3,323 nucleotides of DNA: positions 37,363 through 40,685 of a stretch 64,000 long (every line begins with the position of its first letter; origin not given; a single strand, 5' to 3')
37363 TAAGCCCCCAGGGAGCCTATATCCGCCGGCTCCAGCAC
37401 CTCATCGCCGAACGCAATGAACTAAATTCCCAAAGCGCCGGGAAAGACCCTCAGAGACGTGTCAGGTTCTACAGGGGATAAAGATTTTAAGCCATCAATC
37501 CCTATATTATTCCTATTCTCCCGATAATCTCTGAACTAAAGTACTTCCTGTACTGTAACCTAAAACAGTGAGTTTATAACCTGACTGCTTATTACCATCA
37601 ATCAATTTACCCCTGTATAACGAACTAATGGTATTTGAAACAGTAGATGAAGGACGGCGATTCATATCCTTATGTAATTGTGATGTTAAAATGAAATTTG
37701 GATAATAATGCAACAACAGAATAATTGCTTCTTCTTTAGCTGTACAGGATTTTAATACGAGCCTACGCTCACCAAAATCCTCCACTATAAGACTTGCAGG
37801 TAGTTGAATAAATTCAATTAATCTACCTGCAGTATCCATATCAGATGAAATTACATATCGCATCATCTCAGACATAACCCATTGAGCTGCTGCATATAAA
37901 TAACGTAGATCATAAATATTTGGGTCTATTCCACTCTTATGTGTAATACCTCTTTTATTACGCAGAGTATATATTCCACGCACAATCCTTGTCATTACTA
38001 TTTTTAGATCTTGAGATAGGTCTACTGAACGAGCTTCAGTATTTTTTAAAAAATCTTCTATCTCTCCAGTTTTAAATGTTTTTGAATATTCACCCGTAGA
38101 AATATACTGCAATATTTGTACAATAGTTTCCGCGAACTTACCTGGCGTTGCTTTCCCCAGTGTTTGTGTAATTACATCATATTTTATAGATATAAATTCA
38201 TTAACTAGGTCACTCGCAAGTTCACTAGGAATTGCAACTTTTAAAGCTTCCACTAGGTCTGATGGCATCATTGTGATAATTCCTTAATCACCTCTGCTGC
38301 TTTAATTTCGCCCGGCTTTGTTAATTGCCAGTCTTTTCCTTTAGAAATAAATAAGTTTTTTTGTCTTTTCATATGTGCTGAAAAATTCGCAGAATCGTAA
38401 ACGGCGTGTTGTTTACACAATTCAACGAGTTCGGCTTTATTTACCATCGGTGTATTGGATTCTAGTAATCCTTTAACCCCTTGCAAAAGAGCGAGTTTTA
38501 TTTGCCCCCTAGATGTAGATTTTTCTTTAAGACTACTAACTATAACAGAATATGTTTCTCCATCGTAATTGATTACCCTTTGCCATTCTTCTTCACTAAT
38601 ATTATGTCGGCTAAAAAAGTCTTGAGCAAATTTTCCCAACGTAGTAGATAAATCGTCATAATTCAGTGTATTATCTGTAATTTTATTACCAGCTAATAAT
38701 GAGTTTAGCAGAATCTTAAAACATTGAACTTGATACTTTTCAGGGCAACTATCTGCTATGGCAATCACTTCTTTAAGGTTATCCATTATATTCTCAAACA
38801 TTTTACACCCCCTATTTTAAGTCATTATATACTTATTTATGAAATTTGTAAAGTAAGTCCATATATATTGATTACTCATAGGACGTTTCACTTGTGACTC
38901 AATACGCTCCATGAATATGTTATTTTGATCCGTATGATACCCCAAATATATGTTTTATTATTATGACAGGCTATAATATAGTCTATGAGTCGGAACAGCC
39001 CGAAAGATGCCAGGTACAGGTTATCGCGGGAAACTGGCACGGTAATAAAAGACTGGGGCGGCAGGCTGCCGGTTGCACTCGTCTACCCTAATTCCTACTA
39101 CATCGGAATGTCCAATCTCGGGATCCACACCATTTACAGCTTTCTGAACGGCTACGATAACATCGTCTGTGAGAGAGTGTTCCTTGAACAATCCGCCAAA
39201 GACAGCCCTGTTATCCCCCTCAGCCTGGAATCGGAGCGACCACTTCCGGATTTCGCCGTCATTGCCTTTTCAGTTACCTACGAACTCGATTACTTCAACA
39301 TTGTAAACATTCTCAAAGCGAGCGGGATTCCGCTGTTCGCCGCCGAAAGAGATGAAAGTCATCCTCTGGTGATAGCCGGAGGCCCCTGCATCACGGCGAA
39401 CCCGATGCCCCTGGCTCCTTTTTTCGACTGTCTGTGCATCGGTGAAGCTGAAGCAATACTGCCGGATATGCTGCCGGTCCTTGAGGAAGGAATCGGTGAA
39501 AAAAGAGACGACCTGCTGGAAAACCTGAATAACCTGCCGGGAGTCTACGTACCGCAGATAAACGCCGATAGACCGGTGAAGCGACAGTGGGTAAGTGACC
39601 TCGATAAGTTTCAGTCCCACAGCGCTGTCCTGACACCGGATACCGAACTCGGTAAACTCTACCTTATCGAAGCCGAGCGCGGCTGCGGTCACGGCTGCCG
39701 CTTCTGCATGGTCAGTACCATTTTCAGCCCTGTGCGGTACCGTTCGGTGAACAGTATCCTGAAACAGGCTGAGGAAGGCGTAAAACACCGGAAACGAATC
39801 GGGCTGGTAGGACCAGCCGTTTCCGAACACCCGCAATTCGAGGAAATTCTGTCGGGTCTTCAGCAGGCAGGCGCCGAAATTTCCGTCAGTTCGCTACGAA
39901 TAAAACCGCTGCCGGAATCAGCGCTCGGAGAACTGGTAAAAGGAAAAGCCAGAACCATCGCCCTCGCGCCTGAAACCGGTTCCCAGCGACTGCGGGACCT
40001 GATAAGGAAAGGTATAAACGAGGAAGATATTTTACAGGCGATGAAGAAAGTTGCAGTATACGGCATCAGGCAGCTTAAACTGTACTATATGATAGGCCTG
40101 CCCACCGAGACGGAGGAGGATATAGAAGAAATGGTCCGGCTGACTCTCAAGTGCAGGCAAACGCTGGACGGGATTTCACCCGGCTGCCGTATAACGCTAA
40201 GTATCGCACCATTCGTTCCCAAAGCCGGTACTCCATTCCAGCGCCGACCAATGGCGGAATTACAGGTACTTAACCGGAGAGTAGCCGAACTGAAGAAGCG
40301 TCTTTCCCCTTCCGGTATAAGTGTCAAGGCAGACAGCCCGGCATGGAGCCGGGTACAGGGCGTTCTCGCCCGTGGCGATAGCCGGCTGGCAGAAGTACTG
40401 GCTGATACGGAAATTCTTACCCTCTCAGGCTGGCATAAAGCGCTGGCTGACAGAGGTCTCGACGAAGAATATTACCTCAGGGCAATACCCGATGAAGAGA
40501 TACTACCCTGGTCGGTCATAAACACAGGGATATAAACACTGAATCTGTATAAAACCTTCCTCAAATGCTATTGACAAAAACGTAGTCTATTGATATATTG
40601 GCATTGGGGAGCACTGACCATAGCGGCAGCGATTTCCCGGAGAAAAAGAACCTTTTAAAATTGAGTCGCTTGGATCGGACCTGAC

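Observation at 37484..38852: Two-gene wHTH / HEPN-wHTH cassette: candidate undescribed defence or toxin-antitoxin system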

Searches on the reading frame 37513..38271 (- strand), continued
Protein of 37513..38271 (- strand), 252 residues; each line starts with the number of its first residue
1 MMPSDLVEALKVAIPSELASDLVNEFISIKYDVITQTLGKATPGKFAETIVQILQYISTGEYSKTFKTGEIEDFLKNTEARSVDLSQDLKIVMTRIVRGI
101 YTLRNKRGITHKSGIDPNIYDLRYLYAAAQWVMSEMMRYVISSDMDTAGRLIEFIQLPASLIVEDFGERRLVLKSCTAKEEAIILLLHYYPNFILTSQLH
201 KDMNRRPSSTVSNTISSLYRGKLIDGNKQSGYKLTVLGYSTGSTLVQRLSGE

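Call 95: list_cluster_members(proteins=[L044:9986-10726:+, L048:9986-10735:+, L051:10001-10762:+, L053:3598-4353:+, L048:9451-9990:+, L051:9457-10011:+])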
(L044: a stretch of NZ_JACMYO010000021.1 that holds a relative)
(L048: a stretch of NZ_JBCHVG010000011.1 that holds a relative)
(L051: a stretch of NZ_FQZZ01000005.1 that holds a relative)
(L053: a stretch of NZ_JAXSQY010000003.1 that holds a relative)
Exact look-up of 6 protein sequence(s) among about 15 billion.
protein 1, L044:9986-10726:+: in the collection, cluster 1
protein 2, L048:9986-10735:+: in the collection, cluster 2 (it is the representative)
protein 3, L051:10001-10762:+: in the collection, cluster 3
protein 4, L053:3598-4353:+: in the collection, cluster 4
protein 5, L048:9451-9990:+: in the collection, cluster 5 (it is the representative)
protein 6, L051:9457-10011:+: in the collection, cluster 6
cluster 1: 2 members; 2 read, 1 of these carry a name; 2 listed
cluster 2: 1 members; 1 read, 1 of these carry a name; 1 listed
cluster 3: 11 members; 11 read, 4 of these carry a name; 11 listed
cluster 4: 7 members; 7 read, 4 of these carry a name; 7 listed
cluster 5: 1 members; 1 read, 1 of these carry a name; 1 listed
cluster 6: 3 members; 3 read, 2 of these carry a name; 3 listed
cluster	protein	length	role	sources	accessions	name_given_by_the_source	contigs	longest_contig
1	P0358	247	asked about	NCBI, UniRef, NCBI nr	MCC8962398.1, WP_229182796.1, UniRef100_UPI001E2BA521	hypothetical protein H8A95_08685 [Bradyrhizobium sp. Pear76] | hypothetical protein n=1 Tax=Bradyrhizobium oropedii TaxID=1571201 RepID=UPI001E2BA521 | hypothetical protein [Bradyrhizobium oropedii]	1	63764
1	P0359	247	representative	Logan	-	-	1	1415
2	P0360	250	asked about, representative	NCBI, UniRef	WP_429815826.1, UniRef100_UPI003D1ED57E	hypothetical protein [Ensifer sp. B1-9] | hypothetical protein n=1 Tax=Ensifer sp. B1-9 TaxID=3141455 RepID=UPI003D1ED57E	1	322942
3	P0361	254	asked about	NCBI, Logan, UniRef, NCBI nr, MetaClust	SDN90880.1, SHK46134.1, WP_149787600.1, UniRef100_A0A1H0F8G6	hypothetical protein SAMN05216196_102512 [Lutimaribacter pacificus] | Uncharacterized protein n=1 Tax=Lutimaribacter pacificus TaxID=391948 ... | hypothetical protein [Lutimaribacter pacificus]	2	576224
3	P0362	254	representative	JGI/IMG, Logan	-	-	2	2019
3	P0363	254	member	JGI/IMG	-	hypothetical protein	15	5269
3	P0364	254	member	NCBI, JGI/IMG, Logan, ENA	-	hypothetical protein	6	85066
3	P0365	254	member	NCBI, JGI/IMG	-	hypothetical protein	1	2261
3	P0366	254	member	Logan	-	-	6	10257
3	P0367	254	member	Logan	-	-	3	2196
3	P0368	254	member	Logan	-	-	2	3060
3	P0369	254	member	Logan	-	-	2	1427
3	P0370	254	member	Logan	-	-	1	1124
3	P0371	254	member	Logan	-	-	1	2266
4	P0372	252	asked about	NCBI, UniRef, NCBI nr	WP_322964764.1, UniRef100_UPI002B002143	hypothetical protein [Sphingomonas fuzhouensis] | hypothetical protein n=1 Tax=Sphingomonas fuzhouensis TaxID=3106033 RepID=UPI002B002143 | hypothetical protein [Sphingomonas sp. SGZ-02]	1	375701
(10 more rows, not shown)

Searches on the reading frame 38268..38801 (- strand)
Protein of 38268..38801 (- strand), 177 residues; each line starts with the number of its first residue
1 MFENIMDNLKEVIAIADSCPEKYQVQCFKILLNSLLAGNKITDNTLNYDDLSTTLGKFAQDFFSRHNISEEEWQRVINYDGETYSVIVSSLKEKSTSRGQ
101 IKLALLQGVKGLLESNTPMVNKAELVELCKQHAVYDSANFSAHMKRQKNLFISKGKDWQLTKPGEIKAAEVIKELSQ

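Call 4: search_protein_families(library=pfam, proteins=[window:38268-38801:-], max_evalue=1)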
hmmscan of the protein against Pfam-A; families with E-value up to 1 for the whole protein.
window:38268-38801:- (177 aa): 1 family
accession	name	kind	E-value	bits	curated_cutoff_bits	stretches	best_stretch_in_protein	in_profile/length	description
PF24038.1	DUF7347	-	0.016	15.9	27.6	1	122-165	27-71/77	Domain of unknown function (DUF7347)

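Call 5: search_protein_families(library=padloc, proteins=[window:38268-38801:-], max_evalue=1)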
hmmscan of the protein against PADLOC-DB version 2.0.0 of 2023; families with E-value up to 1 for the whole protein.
window:38268-38801:- (177 aa): 1 family
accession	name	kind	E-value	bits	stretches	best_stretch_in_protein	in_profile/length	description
PDLC00725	Effector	-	0.0073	13.7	1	10-46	81-117/293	4TM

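Call 6: search_protein_families(library=ncbifam, proteins=[window:38268-38801:-], max_evalue=1)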
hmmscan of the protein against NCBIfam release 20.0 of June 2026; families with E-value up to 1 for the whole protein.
window:38268-38801:- (177 aa): 0 families

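Call 7: search_protein_families(library=phrogs, proteins=[window:38268-38801:-], max_evalue=1)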
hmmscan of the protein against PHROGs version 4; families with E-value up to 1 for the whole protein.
window:38268-38801:- (177 aa): 1 family
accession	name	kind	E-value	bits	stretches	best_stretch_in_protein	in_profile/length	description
phrog_17300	-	tail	0.13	11.5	1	26-105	460-541/900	tail length tape measure protein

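Call 9: find_homologous_proteins(query=window:38268-38801:-)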
Query window:38268-38801:- (177 aa): 46 proteins with E <= 0.001 among 96 candidates.
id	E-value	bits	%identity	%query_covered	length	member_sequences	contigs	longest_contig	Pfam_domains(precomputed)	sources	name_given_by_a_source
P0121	9.4e-111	385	100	100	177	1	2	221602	-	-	-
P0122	7.1e-68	246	65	100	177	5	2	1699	-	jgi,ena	-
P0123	5.9e-63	230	62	100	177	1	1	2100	-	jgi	jgi:hypothetical protein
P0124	1.2e-60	222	58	100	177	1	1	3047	-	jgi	jgi:hypothetical protein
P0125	1.3e-58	215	57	100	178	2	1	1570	-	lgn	-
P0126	2.6e-58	214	57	100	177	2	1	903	-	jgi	-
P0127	5.0e-58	214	57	100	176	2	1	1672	-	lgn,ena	-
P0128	1.1e-57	212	61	100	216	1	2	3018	-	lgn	-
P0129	5.2e-57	210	58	100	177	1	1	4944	-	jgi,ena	-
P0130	9.6e-57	209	57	100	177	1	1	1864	-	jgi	jgi:hypothetical protein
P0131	5.2e-56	207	56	100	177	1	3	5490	-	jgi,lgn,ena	-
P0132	9.1e-56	206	54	100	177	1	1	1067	-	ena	-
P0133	5.5e-53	197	55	100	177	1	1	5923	-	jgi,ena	-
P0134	1.0e-52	196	53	100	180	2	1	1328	-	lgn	-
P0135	2.7e-52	195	53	100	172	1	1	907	-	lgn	-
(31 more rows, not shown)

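Call 17: search_solved_structures(query=A4, max_evalue=10, show_alignments=3)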
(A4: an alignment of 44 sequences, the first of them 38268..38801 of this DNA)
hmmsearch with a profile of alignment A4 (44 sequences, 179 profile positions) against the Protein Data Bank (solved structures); distinct sequences matched with E-value up to 10: 3.
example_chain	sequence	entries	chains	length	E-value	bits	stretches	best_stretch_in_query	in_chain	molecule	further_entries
3dcp_A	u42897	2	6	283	0.2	14.7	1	101-151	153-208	Histidinol-phosphatase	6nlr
3bln_A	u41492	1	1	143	0.78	12.7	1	26-95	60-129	Acetyltransferase GNAT family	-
8j0s_A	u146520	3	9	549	1.3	12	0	144-177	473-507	ATP synthase subunit alpha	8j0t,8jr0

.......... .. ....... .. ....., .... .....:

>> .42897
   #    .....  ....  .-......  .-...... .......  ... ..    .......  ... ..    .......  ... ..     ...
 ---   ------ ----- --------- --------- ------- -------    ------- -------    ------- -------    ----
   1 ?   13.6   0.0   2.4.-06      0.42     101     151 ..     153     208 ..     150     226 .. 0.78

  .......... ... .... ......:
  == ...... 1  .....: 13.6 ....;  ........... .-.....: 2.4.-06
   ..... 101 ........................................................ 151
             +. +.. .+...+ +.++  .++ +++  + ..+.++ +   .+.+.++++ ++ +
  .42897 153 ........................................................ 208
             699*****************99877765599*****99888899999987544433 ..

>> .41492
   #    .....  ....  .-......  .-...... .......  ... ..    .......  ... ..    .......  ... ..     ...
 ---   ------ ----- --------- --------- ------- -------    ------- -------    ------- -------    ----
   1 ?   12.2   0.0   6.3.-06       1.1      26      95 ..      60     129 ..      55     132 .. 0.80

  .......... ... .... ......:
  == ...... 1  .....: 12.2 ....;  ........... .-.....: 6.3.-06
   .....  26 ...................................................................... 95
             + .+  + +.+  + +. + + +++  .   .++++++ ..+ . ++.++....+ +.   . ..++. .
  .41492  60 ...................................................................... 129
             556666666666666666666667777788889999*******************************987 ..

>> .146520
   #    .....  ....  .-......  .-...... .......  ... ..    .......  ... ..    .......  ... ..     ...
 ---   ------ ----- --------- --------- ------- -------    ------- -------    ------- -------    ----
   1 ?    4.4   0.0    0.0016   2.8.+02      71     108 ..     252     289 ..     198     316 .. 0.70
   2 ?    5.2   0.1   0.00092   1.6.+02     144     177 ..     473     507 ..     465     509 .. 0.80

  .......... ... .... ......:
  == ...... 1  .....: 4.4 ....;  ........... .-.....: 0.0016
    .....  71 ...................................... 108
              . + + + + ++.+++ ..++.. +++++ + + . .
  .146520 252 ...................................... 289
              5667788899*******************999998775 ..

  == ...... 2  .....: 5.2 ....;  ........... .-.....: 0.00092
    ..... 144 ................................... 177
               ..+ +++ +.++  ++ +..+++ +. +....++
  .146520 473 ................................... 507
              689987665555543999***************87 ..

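Call 39: predict_structure(alignment_id=A4)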
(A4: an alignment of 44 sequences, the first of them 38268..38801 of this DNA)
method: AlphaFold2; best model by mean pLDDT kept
length: 177 residues; sequences in the alignment: 44
mean_pLDDT: 81.9   pTM: 0.65
mean pLDDT of the five models: 81.9, 81.1, 81.0, 80.2, 78.3
residues with pLDDT >= 90: 84; 70-90: 64; 50-70: 14; < 50: 15
segments of 3 or more residues with pLDDT < 50: 39-53
pLDDT, mean of each block of 10 residues (from residue 1): 68 76 72 65 37 60 89 89 86 90 95 91 95 92 93 93 95 92
secondary structure, 60 per line:
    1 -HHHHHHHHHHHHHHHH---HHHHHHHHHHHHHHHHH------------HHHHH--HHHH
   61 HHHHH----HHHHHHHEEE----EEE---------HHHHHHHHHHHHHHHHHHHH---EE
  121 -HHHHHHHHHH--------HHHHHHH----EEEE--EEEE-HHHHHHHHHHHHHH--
elements in order: H2-17 H21-37 H50-54 H57-65 H70-76 E77-79 E84-86 H96-115 H122-131 H140-146 E151-154 E157-160 H162-175

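Call 46: fold_search(model_id=the predicted structure, library=pdb)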
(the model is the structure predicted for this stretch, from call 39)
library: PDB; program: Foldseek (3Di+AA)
matches with E <= 10: 301; with E <= 0.001: 0
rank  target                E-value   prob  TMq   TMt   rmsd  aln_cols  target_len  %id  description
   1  2vla_A                1.8e-01  0.14  0.19  0.13  18.2       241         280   11  Crystal structure of restriction endonuclease BpuJI recognition domain in complex with cognate DNA (released 2008-05-06)
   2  9rvy_C                3.8e-01  0.21  0.27  0.31  20.2       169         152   12  Egalitarian-BicD in complex with K10 TLS RNA (Structure A) (released 2026-03-25)
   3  4x6g_C                4.5e-01  0.60  0.27  0.18   4.4        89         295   11  Full-length OxyR C199D from pseudomonas aeruginosa (released 2015-04-29)
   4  2hr3_B                5.0e-01  0.38  0.29  0.36   9.1       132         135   12  Crystal structure of putative transcriptional regulator protein from Pseudomonas aeruginosa PA01 at 2.4 A resolution (released 2006-09-19)
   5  8ylf                  5.3e-01  0.33  0.29  0.32  11.8       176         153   10  Crystal structure of Burkholderia thailandensis MftR (released 2024-11-13)
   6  2fxa_D                5.6e-01  0.38  0.29  0.32  10.8       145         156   11  Structure of the Protease Production Regulatory Protein hpr from Bacillus subtilis. (released 2006-03-14)
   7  4ev0_A                5.6e-01  0.35  0.29  0.25  14.3       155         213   14  Crystal Structure of Thermus thermophilus Catabolite Activator Protein (released 2012-06-20)
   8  5ujm_B                6.0e-01  0.82  0.37  0.24   4.0        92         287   13  Structure of the active form of human Origin Recognition Complex and its ATPase motor module (released 2017-02-08)
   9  5hnh_A                6.0e-01  0.06  0.17  0.13  18.3       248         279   13  Crystal structure of pyrene- and phenanthrene-modified DNA in complex with the BpuJ1 endonuclease binding domain (released 2016-08-17)
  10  1tbx_A                6.3e-01  0.51  0.30  0.48   4.4        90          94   18  Crystal structure of SSV1 F-93 (released 2004-07-13)
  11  2esn_A                7.0e-01  0.44  0.26  0.17   4.1        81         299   18  The crystal structure of probable transcriptional regulator PA0477 from Pseudomonas aeruginosa (released 2005-11-01)
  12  9rw7_D                7.0e-01  0.23  0.28  0.12  21.2       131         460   13  Egalitarian-BicD in complex with bcdSLV of bicoid mRNA (Structure A) (released 2026-03-25)
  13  5yhx_B                7.5e-01  0.35  0.31  0.38  11.6       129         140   13  Structure of Lactococcus lactis ZitR, wild type (released 2017-12-06)
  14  9rwb_C                7.5e-01  0.16  0.26  0.30  19.8       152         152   14  Egalitarian-BicD in complex with hSL1 and hSL2 of the hairy localization element (released 2026-03-25)
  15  5hlt_A                7.5e-01  0.06  0.18  0.13  18.4       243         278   12  Crystal structure of pyrene- and phenanthrene-modified DNA in complex with the BpuJ1 endonuclease binding domain (released 2016-08-17)
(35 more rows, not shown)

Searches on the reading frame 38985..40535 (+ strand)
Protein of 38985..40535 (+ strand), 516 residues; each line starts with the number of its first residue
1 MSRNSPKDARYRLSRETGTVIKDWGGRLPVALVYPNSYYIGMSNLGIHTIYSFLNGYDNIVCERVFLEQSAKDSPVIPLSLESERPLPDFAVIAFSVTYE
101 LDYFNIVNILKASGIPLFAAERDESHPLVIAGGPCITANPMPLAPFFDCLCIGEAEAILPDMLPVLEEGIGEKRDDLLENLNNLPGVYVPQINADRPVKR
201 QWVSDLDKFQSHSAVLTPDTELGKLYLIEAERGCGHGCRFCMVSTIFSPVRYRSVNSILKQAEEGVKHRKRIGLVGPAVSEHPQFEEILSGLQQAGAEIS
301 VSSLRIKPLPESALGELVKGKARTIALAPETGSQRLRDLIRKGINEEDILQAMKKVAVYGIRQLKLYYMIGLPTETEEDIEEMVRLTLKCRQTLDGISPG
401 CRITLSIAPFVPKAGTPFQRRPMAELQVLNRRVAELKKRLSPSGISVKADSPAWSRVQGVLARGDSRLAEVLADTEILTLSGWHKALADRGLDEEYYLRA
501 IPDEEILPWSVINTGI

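Call 4: search_protein_families(library=pfam, proteins=[window:38985-40535:+], max_evalue=1)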
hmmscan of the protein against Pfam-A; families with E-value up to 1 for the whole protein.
window:38985-40535:+ (516 aa): 3 families
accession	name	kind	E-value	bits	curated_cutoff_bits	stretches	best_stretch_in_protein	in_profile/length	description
PF19864.5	Radical_SAM_N2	-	2.9e-45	153.8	29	1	46-190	1-151/151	Radical SAM proteins, N-terminal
PF04055.27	Radical_SAM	-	2.1e-23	83.8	29.5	1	232-386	5-165/166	Radical SAM superfamily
PF02310.24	B12-binding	-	0.0011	19.2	32.1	1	90-161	52-119/121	B12 binding domain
